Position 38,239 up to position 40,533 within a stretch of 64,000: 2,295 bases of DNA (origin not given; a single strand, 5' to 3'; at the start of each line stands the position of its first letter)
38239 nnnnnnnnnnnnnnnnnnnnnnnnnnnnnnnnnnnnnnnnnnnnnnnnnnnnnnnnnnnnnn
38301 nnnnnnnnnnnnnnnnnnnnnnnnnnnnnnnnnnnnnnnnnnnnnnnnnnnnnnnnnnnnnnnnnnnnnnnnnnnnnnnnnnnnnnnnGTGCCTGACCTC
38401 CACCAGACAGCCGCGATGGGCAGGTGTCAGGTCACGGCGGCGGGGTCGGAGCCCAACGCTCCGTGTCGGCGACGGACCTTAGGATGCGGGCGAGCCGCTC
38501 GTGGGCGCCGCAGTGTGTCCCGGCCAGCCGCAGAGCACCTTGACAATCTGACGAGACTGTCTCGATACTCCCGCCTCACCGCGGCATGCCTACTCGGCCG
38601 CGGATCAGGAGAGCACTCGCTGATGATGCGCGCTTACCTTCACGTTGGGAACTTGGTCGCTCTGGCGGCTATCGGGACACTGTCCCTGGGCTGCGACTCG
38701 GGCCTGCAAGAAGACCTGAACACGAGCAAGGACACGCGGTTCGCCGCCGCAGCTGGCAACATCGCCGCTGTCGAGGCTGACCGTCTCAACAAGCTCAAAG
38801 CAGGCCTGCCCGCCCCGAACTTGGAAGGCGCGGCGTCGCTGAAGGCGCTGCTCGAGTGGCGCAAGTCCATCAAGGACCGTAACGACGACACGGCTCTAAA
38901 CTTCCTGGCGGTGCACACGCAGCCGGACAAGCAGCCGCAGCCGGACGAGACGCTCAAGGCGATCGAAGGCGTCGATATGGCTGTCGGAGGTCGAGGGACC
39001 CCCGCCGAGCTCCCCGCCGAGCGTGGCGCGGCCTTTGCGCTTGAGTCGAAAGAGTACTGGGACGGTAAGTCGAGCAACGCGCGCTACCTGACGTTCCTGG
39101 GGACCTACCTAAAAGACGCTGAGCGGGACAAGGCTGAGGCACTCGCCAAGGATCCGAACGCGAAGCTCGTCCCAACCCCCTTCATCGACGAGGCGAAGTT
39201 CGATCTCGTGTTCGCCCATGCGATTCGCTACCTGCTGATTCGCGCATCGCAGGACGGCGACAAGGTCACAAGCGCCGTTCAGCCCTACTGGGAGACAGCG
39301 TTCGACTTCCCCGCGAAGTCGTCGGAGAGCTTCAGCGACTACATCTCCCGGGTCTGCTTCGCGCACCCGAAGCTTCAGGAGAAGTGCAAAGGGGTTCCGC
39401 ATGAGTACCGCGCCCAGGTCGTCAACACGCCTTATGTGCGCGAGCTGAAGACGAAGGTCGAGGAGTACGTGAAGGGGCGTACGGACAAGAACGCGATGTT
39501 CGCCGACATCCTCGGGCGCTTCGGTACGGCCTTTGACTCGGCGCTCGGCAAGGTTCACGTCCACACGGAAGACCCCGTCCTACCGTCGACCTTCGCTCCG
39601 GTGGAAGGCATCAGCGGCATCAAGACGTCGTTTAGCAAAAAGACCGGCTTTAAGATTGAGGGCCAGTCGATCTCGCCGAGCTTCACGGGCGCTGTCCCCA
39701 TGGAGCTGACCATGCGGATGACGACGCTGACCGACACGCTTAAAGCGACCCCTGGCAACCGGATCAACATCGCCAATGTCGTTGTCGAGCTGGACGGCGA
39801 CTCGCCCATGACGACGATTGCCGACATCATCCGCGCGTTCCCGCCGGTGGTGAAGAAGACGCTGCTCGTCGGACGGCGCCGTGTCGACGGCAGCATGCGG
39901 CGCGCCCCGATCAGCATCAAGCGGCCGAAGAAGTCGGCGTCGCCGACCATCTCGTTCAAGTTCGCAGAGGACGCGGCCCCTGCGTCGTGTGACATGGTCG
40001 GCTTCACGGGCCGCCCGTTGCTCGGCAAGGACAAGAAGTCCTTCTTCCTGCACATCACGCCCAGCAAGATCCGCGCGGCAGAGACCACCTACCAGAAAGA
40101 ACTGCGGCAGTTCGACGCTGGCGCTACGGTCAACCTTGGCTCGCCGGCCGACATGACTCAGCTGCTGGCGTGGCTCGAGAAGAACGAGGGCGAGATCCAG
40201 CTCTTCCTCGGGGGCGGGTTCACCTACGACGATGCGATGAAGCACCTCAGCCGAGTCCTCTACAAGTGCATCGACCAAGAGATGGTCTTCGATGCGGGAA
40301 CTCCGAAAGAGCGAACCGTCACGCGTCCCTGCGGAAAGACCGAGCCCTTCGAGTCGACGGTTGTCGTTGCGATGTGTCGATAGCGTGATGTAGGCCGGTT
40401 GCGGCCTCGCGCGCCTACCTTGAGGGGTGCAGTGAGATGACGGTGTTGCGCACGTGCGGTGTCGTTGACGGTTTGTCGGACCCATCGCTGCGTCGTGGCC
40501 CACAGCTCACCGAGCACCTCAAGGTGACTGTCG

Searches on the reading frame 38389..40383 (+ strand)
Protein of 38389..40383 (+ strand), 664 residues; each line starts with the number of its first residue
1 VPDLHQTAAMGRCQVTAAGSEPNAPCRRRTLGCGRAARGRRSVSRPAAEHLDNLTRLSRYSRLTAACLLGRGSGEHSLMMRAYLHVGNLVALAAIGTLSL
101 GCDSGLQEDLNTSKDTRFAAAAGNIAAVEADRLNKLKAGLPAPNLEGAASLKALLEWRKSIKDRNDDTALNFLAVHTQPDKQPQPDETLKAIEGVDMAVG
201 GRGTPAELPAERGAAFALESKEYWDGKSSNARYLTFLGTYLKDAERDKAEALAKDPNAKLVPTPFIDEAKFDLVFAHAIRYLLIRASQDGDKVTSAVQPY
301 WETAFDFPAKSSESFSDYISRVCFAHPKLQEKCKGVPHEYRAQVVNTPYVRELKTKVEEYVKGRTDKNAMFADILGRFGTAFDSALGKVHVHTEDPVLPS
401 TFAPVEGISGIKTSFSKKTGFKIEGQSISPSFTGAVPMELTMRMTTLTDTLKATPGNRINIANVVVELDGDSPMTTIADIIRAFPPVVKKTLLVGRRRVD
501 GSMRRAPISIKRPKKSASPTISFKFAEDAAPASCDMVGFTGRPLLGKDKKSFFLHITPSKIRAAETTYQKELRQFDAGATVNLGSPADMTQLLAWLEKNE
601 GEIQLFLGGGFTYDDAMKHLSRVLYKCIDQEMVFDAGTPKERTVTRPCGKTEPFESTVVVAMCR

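Call 7: search_protein_families(library=pfam, proteins=[window:38389-40383:+], max_evalue=0.01)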
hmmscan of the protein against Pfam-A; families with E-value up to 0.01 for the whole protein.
window:38389-40383:+ (664 aa): 0 families

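Call 56: search_solved_structures(query=window:38389-40383:+, max_evalue=1)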
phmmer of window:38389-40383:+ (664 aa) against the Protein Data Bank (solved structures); distinct sequences matched with E-value up to 1: 1.
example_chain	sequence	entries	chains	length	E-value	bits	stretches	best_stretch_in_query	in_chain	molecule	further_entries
7n6g_1R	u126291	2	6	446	0.017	17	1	22-126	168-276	FAP108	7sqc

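Call 57: search_protein_families(library=ncbifam, proteins=[window:38389-40383:+], max_evalue=0.1)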
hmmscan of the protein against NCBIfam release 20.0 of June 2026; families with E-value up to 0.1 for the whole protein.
window:38389-40383:+ (664 aa): 0 families
